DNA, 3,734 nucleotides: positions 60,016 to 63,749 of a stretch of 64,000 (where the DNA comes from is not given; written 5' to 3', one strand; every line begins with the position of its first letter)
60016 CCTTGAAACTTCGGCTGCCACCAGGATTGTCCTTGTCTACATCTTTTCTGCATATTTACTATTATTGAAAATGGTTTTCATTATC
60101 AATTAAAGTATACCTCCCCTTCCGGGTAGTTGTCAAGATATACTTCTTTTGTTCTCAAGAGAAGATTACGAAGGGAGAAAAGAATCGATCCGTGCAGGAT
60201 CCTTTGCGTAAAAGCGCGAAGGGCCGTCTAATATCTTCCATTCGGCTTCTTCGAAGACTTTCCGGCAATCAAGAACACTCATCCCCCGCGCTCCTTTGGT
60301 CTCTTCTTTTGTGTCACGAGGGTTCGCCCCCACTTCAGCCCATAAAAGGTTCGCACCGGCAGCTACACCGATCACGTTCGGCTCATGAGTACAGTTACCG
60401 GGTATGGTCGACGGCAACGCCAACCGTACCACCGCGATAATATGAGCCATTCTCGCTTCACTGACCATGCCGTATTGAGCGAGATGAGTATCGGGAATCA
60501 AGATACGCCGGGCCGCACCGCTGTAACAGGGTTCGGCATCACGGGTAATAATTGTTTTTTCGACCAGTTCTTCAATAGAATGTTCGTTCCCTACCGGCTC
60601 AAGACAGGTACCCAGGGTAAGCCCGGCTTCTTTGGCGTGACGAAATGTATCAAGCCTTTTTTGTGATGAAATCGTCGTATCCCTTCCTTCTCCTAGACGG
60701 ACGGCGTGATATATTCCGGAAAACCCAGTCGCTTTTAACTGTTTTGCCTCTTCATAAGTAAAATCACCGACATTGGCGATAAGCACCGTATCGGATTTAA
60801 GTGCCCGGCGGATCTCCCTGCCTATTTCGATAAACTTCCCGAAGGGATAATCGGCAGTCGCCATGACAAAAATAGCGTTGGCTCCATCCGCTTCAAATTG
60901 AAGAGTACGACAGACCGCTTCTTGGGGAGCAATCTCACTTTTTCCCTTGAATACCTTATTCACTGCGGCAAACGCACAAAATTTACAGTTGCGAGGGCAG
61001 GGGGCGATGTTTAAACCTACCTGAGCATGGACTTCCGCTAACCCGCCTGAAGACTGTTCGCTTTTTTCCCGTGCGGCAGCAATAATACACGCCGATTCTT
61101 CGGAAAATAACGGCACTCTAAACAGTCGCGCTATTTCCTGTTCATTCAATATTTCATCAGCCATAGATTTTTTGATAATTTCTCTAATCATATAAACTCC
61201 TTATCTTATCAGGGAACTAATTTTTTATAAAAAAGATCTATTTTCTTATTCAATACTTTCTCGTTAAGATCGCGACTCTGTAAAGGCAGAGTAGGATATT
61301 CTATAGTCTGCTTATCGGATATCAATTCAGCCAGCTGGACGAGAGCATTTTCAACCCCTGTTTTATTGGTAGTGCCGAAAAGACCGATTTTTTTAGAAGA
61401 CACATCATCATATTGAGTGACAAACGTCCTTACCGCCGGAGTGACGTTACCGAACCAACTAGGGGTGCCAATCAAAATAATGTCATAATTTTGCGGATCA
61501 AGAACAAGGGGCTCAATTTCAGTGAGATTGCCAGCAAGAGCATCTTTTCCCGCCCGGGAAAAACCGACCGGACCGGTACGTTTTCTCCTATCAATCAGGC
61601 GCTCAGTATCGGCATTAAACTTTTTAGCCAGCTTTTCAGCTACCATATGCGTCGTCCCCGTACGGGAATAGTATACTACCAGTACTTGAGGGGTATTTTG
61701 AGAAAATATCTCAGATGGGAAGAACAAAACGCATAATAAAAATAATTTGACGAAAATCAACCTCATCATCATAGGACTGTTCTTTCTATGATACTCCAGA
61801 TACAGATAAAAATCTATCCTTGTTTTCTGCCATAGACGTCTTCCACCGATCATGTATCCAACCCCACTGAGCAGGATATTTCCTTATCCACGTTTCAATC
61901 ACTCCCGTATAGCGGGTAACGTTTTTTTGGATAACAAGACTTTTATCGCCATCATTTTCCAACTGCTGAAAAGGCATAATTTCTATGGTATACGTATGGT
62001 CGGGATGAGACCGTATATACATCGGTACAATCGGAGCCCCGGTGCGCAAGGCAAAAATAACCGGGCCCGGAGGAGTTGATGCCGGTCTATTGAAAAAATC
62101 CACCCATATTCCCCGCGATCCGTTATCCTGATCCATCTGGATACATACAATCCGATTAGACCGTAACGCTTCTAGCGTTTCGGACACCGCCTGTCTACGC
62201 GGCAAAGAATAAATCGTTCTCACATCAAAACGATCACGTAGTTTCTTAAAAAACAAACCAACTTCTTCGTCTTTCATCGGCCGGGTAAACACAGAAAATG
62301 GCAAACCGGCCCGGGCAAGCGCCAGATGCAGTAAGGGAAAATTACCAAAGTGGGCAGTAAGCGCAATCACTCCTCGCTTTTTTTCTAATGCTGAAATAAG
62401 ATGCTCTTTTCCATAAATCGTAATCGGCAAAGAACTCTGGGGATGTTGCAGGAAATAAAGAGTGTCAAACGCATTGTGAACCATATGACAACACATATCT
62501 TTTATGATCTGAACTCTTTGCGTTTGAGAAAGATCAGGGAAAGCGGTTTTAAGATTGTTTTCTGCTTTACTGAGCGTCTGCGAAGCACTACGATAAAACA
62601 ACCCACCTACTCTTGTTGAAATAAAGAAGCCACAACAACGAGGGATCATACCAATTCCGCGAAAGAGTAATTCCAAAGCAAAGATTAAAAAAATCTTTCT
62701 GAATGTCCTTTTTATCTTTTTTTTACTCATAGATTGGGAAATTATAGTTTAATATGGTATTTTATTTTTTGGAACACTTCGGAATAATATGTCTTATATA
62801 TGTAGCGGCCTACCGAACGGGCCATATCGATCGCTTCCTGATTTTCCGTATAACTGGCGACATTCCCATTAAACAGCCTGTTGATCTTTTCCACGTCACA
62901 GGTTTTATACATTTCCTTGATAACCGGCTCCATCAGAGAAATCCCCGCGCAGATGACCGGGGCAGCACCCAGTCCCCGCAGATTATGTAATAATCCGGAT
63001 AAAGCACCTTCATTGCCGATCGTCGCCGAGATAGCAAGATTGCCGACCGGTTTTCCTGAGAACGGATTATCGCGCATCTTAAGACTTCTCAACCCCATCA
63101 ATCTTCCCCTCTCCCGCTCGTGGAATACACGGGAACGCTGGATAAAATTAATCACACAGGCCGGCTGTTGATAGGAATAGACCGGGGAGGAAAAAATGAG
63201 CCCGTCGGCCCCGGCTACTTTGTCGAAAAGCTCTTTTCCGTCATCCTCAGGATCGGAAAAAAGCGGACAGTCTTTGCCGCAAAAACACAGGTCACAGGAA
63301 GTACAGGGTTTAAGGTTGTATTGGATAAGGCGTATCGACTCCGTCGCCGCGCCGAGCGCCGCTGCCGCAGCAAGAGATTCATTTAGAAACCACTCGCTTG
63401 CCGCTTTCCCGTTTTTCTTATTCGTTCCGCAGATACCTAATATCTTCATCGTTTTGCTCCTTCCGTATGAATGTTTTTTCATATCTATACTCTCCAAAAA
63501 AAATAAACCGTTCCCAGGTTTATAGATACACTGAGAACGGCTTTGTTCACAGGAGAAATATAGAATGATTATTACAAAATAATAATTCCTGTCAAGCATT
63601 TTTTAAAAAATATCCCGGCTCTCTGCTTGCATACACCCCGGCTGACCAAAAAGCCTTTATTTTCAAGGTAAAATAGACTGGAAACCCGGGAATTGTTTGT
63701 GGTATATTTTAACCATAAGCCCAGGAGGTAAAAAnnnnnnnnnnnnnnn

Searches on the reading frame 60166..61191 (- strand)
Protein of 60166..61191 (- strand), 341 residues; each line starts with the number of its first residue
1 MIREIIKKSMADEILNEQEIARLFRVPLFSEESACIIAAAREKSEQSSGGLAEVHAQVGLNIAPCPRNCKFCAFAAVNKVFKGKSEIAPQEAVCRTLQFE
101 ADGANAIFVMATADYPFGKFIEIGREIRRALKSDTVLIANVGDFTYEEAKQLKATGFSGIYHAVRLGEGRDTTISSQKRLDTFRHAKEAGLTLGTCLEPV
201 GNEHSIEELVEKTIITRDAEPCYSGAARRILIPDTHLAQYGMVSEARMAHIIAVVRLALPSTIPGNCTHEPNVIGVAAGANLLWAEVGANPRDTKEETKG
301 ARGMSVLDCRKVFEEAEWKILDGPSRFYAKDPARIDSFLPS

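Call 67: search_protein_families(library=pfam, proteins=[window:60166-61191:-], max_evalue=0.0001)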
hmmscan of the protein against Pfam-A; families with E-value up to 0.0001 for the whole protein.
window:60166-61191:- (341 aa): 1 family
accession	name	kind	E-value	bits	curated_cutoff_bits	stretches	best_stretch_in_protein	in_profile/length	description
PF04055.27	Radical_SAM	-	2.7e-07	31.3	29.5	1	65-211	7-164/166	Radical SAM superfamily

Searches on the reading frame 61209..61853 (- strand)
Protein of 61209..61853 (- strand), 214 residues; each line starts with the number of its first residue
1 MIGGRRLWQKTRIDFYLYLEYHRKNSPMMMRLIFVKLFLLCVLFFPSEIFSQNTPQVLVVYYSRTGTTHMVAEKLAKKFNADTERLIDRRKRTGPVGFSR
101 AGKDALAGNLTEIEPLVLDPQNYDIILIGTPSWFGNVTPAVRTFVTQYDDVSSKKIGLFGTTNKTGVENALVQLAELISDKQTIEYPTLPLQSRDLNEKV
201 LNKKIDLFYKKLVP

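Call 67: search_protein_families(library=pfam, proteins=[window:61209-61853:-], max_evalue=0.0001)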
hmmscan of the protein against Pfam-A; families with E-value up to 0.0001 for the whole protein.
window:61209-61853:- (214 aa): 4 families
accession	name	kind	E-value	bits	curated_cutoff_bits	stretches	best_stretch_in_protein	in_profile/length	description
PF12682.12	Flavodoxin_4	-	1.4e-10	41.3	24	1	57-178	2-128/155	Flavodoxin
PF12724.12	Flavodoxin_5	-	1.5e-09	38.7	27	1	109-161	30-83/145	Flavodoxin domain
PF00258.30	Flavodoxin_1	-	1.3e-05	25.8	25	0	59-81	1-23/143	Flavodoxin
PF12641.12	Flavodoxin_3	-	4.2e-05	23.9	27.5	0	58-83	1-26/160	Flavodoxin domain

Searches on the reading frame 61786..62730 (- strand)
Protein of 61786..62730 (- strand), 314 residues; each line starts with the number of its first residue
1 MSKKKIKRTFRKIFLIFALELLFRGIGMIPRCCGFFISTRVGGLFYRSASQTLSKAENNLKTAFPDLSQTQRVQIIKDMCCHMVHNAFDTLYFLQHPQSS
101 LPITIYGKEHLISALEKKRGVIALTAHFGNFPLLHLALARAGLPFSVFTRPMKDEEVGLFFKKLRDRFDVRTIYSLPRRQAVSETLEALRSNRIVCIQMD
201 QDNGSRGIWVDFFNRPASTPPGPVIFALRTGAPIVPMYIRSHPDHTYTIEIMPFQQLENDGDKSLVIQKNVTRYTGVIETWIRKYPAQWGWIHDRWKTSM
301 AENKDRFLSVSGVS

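Call 67: search_protein_families(library=pfam, proteins=[window:61786-62730:-], max_evalue=0.0001)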
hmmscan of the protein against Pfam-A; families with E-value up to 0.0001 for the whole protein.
window:61786-62730:- (314 aa): 1 family
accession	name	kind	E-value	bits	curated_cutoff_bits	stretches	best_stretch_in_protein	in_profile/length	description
PF03279.18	Lip_A_acyltrans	-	1.4e-43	149.6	22.3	1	3-298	3-295/295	Bacterial lipid A biosynthesis acyltransferase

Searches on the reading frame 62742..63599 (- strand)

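Call 67: search_protein_families(library=pfam, proteins=[window:62742-63599:-], max_evalue=0.0001)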
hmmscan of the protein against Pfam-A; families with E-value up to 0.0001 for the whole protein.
window:62742-63599:- (285 aa): 1 family
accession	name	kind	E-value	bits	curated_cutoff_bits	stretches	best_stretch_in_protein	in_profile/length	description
PF03358.20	FMN_red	-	2.8e-18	66.4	24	1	51-215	1-140/152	NADPH-dependent FMN reductase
